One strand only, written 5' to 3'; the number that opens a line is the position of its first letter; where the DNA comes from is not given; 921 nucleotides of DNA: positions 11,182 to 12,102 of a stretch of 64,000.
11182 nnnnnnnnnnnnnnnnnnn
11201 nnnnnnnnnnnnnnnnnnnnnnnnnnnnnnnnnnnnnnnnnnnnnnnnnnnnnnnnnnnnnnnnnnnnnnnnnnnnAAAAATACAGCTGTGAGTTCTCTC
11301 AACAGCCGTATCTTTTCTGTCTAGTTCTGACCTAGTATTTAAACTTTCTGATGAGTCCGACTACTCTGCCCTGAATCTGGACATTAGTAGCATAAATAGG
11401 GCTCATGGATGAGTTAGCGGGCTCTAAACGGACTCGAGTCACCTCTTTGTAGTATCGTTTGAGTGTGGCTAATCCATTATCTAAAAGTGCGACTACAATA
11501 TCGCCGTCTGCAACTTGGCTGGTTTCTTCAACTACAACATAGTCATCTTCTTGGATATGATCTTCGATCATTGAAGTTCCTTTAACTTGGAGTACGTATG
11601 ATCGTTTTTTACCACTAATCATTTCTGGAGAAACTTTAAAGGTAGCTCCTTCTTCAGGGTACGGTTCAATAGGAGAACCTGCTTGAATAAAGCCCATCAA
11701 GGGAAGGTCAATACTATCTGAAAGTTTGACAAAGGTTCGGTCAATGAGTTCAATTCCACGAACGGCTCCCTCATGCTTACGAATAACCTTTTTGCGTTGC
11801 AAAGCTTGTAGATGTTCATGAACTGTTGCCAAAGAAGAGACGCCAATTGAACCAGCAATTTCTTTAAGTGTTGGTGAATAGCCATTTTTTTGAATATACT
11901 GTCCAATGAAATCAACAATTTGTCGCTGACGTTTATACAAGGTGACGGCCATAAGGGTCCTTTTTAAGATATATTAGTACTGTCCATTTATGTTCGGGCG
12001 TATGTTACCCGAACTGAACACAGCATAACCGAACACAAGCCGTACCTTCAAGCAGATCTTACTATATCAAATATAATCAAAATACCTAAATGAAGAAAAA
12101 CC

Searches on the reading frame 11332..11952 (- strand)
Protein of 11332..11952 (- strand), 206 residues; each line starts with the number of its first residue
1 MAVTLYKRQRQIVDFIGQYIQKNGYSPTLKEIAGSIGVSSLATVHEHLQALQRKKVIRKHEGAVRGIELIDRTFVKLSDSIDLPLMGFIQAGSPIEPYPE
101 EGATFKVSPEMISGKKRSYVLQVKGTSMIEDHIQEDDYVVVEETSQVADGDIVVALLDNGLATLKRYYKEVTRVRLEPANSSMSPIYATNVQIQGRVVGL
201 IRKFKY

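Call 3: search_protein_families(library=pfam, proteins=[window:11332-11952:-], max_evalue=0.01)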
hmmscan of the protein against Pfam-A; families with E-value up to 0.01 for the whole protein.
window:11332-11952:- (206 aa): 3 families
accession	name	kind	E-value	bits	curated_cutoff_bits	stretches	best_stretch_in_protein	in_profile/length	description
PF00717.28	Peptidase_S24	-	9.2e-29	99.9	23.3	1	84-198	1-116/116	Peptidase S24-like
PF01726.22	LexA_DNA_bind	-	1.9e-17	63.2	23.7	1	5-66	4-65/65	LexA DNA binding domain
PF13412.12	HTH_24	-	0.0075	16.3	21.9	0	19-58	11-48/48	Winged helix-turn-helix DNA-binding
